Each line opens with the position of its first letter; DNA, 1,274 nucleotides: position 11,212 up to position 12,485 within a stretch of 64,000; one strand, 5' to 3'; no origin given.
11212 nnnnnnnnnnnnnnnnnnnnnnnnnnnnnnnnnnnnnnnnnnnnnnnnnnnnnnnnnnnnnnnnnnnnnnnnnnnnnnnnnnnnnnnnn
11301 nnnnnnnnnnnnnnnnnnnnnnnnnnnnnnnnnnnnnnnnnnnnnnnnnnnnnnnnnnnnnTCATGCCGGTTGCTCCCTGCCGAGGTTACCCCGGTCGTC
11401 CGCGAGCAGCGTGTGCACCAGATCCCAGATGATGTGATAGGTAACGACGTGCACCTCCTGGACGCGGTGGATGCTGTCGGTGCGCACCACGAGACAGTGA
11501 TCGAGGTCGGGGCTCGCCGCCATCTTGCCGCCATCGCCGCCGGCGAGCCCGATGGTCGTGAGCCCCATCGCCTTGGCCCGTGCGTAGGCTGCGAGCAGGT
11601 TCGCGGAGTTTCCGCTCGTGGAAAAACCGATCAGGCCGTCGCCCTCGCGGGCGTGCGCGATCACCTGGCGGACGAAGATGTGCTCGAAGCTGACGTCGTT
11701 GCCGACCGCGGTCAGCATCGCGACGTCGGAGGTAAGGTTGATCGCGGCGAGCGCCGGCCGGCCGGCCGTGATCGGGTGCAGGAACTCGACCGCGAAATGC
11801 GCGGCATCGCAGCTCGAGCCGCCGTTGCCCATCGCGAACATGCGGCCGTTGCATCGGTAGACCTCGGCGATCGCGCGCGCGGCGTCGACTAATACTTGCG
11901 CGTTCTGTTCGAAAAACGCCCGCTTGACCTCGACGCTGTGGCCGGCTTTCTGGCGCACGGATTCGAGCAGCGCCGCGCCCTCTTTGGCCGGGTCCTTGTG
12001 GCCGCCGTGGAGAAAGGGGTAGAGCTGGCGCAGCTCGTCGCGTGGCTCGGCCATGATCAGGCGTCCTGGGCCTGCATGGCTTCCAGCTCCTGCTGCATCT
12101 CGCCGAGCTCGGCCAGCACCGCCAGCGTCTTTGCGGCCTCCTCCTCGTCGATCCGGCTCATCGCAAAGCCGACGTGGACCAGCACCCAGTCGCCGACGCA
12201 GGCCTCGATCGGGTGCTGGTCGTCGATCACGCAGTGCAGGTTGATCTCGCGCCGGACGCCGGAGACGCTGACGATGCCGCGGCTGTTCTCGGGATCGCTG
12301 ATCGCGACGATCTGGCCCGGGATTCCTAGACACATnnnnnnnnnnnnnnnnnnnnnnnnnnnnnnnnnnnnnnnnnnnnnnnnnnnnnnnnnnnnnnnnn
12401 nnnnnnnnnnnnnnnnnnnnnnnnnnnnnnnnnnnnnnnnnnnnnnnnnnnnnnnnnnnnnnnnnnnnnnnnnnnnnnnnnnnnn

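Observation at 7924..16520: Complete, tightly coupled [NiFe]-hydrogenase maturation operon with no hydrogenase structural genes where they are expected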

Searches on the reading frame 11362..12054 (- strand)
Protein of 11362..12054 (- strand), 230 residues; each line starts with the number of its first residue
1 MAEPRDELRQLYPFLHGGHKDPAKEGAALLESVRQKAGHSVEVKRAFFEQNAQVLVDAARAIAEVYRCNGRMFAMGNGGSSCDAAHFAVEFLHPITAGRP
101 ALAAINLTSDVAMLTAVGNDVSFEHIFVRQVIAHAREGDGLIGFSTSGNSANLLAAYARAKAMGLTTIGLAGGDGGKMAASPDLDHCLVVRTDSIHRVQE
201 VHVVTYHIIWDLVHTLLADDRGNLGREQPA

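Call 6: search_protein_families(library=pfam, proteins=[window:11362-12054:-], max_evalue=0.01)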
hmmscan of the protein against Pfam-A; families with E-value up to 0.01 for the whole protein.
window:11362-12054:- (230 aa): 2 families
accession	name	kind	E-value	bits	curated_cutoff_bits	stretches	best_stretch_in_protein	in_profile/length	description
PF13580.11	SIS_2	-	1.6e-19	70.7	27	1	42-172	8-138/138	SIS domain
PF01380.27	SIS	-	1.7e-07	31.5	25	1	102-194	18-110/131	SIS domain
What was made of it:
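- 11362..12054 (-): SIS-domain (gmhA-like) gene, typical of group 1h hyp clusters. Intact. PF13580 at 70.7 bits (call 6).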

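Call 8: search_protein_families(library=ncbifam, proteins=[window:11362-12054:-], max_evalue=0.01)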
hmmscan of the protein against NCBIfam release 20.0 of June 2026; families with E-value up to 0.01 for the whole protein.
window:11362-12054:- (230 aa): 9 families
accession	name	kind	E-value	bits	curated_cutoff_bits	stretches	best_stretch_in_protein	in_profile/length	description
TIGR00441.1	gmhA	equivalog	3.3e-45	153.9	209.45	1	61-213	3-153/154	D-sedoheptulose 7-phosphate isomerase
NF010546.0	PRK13936.1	equivalog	9.2e-45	152.8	276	1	30-219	4-194/197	phosphoheptose isomerase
NF001628.0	PRK00414.1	equivalog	1e-38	132.9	265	1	39-214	12-187/192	D-sedoheptulose 7-phosphate isomerase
NF010547.0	PRK13938.1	equivalog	1e-30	106.9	320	1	51-218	23-193/196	D-sedoheptulose 7-phosphate isomerase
NF008138.0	PRK10886.1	equivalog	1.5e-25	90.1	352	1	36-217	8-190/196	DnaA initiator-associating protein DiaA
NF003915.0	PRK05441.1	subfamily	0.00024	20.2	168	1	43-185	37-179/300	N-acetylmuramic acid 6-phosphate etherase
NF009222.0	PRK12570.1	subfamily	0.00035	19.5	255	1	55-183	55-184/307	N-acetylmuramic acid 6-phosphate etherase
NF008141.0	PRK10892.1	equivalog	0.0022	17.3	505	0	36-92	14-72/328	arabinose-5-phosphate isomerase KdsD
NF002805.0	PRK02947.1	subfamily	0.0022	17.2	135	1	46-170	17-140/247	sugar isomerase domain-containing protein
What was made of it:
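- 11362..12054 (-): TIGR00441 at 153.9 bits, below its 209 cut-off (call 8).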

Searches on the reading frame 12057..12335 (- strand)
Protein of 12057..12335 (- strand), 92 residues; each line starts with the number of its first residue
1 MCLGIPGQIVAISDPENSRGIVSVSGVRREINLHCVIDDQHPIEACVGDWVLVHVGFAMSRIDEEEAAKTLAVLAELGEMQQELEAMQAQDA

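Call 6: search_protein_families(library=pfam, proteins=[window:12057-12335:-], max_evalue=0.01)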
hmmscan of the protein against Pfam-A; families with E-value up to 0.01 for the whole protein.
window:12057-12335:- (92 aa): 1 family
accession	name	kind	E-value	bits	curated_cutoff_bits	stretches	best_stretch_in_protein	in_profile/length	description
PF01455.23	HupF_HypC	-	1.4e-26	92.8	28.5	1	1-74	1-65/65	HupF/HypC family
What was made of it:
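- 12057..12335 (-): hypC. It has the MCLGIPG N-terminus. Intact. PF01455 at 92.8 bits (call 6).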
